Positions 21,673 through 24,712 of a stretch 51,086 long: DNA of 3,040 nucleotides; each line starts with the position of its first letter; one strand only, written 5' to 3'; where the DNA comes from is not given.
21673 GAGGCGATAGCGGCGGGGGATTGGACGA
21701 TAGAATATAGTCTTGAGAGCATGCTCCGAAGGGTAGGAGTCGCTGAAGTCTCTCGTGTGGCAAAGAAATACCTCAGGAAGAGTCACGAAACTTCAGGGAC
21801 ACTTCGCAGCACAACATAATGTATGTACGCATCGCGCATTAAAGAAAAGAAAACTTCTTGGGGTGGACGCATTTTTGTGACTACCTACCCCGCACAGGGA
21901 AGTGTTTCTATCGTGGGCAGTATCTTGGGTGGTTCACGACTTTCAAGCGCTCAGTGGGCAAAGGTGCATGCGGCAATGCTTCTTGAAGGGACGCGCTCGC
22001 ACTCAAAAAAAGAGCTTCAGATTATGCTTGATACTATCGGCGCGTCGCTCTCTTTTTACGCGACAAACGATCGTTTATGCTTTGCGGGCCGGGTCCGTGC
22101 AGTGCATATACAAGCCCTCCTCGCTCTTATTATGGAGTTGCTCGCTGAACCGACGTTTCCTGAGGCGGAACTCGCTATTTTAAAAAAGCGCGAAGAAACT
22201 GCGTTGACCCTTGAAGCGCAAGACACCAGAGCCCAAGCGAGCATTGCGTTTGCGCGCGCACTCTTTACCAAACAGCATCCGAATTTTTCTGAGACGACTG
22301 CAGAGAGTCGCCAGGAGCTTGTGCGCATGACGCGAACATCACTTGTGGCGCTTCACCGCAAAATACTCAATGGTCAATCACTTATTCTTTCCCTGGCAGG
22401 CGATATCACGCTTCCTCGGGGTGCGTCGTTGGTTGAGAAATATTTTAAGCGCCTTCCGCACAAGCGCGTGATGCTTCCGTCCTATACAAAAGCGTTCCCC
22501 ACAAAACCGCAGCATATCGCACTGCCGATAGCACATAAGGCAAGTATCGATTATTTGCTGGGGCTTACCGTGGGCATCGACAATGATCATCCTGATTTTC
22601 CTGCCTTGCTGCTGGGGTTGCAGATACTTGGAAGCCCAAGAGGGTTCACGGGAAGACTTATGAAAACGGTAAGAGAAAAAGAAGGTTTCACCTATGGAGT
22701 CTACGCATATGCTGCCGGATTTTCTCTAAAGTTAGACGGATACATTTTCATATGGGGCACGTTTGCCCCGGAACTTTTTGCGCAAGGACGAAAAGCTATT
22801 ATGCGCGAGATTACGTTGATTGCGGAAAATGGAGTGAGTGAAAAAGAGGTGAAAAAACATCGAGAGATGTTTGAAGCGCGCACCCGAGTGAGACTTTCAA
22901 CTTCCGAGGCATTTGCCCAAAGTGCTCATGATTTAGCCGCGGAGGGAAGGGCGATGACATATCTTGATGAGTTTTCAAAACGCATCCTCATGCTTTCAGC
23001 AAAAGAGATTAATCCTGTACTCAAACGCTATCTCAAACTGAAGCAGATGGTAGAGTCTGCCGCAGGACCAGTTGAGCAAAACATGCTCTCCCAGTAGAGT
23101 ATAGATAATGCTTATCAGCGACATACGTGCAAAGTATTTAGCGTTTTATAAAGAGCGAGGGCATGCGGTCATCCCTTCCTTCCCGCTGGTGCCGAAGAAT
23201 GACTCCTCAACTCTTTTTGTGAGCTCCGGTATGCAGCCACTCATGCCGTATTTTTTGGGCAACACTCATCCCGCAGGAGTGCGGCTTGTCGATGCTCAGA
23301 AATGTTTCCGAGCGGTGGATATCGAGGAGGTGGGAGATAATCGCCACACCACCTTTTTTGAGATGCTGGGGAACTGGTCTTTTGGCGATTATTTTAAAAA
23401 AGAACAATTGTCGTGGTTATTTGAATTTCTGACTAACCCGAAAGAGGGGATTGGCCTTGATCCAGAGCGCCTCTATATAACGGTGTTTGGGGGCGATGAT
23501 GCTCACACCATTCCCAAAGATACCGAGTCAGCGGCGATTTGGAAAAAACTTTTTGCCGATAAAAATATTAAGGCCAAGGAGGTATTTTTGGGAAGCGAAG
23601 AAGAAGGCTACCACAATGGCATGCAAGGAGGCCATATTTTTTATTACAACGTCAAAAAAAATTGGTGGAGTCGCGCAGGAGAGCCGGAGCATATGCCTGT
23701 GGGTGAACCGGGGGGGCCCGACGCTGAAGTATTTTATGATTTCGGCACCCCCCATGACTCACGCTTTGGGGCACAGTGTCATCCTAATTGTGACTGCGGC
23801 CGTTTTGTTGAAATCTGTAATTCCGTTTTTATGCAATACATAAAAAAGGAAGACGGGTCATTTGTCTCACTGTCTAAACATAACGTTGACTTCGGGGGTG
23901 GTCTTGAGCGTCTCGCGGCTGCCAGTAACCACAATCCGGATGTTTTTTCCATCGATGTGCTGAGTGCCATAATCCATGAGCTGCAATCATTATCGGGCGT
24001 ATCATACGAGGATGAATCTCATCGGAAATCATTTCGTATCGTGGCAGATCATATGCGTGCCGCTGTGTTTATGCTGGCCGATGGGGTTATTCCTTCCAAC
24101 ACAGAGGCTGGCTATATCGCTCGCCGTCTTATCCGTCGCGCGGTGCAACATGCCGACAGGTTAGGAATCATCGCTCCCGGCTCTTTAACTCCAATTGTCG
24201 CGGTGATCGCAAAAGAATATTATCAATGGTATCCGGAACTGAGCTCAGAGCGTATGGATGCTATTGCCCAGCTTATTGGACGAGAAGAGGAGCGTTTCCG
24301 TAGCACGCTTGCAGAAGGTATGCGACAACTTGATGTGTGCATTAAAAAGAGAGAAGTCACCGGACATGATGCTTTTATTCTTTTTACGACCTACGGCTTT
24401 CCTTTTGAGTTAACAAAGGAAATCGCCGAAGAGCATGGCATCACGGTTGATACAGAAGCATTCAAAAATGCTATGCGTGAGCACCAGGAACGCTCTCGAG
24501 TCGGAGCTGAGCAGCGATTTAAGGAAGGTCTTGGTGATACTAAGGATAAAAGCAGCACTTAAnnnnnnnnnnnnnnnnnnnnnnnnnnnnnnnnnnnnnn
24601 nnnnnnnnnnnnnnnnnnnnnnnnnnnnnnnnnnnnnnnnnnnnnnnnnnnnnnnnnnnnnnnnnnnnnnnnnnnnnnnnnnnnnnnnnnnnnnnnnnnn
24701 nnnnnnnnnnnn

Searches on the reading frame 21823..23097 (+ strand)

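Call 9: search_protein_families(library=pfam, proteins=[window:21823-23097:+], max_evalue=0.01)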
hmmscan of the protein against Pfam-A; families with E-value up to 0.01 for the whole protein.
window:21823-23097:+ (424 aa): 2 families
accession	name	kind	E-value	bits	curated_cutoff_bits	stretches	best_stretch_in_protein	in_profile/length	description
PF05193.26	Peptidase_M16_C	-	3.5e-20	73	23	1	169-348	2-179/181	Peptidase M16 inactive domain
PF00675.25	Peptidase_M16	-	5.7e-05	23.5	22.3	1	52-137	40-123/149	Insulinase (Peptidase family M16)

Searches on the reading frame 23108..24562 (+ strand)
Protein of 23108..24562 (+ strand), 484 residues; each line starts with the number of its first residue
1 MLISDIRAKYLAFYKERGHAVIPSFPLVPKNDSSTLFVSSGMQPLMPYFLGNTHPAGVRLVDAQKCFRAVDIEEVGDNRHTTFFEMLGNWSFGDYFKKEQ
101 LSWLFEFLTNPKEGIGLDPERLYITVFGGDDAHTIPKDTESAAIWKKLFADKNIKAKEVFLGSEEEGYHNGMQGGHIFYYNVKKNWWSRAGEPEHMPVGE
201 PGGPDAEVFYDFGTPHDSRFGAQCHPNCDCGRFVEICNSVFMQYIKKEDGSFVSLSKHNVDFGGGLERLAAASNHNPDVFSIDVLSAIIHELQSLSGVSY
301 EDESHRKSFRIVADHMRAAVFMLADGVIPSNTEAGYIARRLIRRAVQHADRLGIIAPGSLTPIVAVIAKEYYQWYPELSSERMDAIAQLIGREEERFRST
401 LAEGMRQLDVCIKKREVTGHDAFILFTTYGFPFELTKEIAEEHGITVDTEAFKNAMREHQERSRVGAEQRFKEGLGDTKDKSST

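Call 9: search_protein_families(library=pfam, proteins=[window:23108-24562:+], max_evalue=0.01)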
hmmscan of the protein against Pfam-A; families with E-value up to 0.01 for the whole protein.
window:23108-24562:+ (484 aa): 1 family
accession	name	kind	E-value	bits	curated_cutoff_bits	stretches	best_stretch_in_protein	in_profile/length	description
PF01411.24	tRNA-synt_2c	-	5.6e-123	411.8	30.3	1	5-470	1-435/552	tRNA synthetases class II (A)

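Call 12: find_related_loci(query=window:23108-24562:+, collection=genome_contigs, flank=6000)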
Query window:23108-24562:+ (484 aa) in genome_contigs; peptide patterns used: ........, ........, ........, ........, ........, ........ (x = any residue, [..] = any of these).
600 stretches matched a pattern (row limit reached: there are more); 600 encode a relative of the query (tblastn E <= 1e-3); the best 80 are kept; 80 distinct loci.
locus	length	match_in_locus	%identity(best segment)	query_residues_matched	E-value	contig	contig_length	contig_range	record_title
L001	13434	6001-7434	61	1-477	0e+0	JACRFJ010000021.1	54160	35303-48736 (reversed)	MAG: Candidatus Kaiserbacteria bacterium isolate NC_groundwater_1722_Pr3_B-0.1um_52_27 SR-2_scaffold_141_1208910, whole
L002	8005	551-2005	60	1-483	0e+0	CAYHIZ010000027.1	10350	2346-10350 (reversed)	MAG TPA_asm: uncultured Candidatus Saccharibacteria bacterium isolate ERP119705_co13_459 genome assembly, contig: NODE_8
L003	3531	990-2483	57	1-483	0e+0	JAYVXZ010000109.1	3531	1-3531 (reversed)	MAG: Candidatus Adlerbacteria bacterium isolate GL85_DN_metabinner_53 GL85_DN_metabinner_53_108, whole genome shotgun se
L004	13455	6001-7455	59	1-483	0e+0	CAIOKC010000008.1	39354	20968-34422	uncultured bacterium isolate LaPlata_bin-2928 genome assembly, contig: bin-2928:08/32, whole genome shotgun sequence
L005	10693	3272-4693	59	1-477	0e+0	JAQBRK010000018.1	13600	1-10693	MAG: Parcubacteria group bacterium isolate RYN_397 scaffold_2216581, whole genome shotgun sequence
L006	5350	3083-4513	57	1-482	0e+0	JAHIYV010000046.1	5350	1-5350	MAG: Patescibacteria group bacterium isolate Modern_marine.mb.145 Modern_marine.mb.145_k141_665439, whole genome shotgun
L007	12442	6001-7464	58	1-477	0e+0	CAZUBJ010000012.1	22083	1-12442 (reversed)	MAG TPA_asm: uncultured Candidatus Saccharibacteria bacterium isolate SRP286056_co3_521 genome assembly, contig: NODE_21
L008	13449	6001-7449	58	1-482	1e-180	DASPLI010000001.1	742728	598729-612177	MAG TPA_asm: Candidatus Paceibacterota bacterium isolate SMAG_U12059 k141_213345, whole genome shotgun sequence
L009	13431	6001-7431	57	1-482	3e-180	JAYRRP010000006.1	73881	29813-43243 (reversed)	MAG: Candidatus Saccharimonadales bacterium isolate XM1_ASGE3bin.32 k141_808804, whole genome shotgun sequence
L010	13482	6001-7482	53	4-480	3e-179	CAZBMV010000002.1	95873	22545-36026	MAG TPA_asm: uncultured Candidatus Saccharibacteria bacterium isolate binchicken_co16_358 genome assembly, contig: NODE_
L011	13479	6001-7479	53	1-482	2e-172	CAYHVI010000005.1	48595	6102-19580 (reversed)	MAG TPA_asm: uncultured Candidatus Saccharibacteria bacterium isolate ERP119705_co17_966 genome assembly, contig: NODE_6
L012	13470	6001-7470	53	1-482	0e+0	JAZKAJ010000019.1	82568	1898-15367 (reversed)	MAG: Patescibacteria group bacterium isolate ADI_H3L2_1_122_18_3-bin016 ADIH3L21_B016_0_000000000019, whole genome shotg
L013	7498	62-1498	51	4-483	1e-167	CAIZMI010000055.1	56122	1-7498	uncultured bacterium isolate Loc090907-8-6m_bin-405 genome assembly, contig: bin-405:55/64, whole genome shotgun sequenc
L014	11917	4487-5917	52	1-482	2e-166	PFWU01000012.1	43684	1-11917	MAG: Candidatus Uhrbacteria bacterium CG_4_9_14_3_um_filter_50_9 CG_4_9_14_3_um_filter_150_scaffold_443_c, whole genome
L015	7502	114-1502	53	1-471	6e-166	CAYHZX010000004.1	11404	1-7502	MAG TPA_asm: uncultured Candidatus Saccharibacteria bacterium isolate ERP119705_co19_866 genome assembly, contig: NODE_5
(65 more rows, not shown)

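Call 15: find_encoding_contigs(protein=window:23108-24562:+, flank=4000, max_places=10)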
Protein window:23108-24562:+ (484 aa): 4 contigs read that carry it; 1 place shown.
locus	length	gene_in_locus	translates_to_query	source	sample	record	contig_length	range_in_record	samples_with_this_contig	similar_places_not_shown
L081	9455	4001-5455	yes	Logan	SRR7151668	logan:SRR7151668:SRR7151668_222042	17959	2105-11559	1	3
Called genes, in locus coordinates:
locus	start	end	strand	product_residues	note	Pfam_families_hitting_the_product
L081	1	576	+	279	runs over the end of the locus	PF12705:PDDEXK_1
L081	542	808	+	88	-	PF01035:DNA_binding_1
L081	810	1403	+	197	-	PF03167:UDG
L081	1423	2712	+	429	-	PF00675:Peptidase_M16, PF05193:Peptidase_M16_C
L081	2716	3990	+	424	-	PF05193:Peptidase_M16_C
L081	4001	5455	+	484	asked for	PF01411:tRNA-synt_2c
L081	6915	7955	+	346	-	-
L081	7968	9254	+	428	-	-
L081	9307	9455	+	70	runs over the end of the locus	PF01176:eIF-1a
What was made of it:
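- The gene caller behind the Logan contig called nothing here (call 15).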
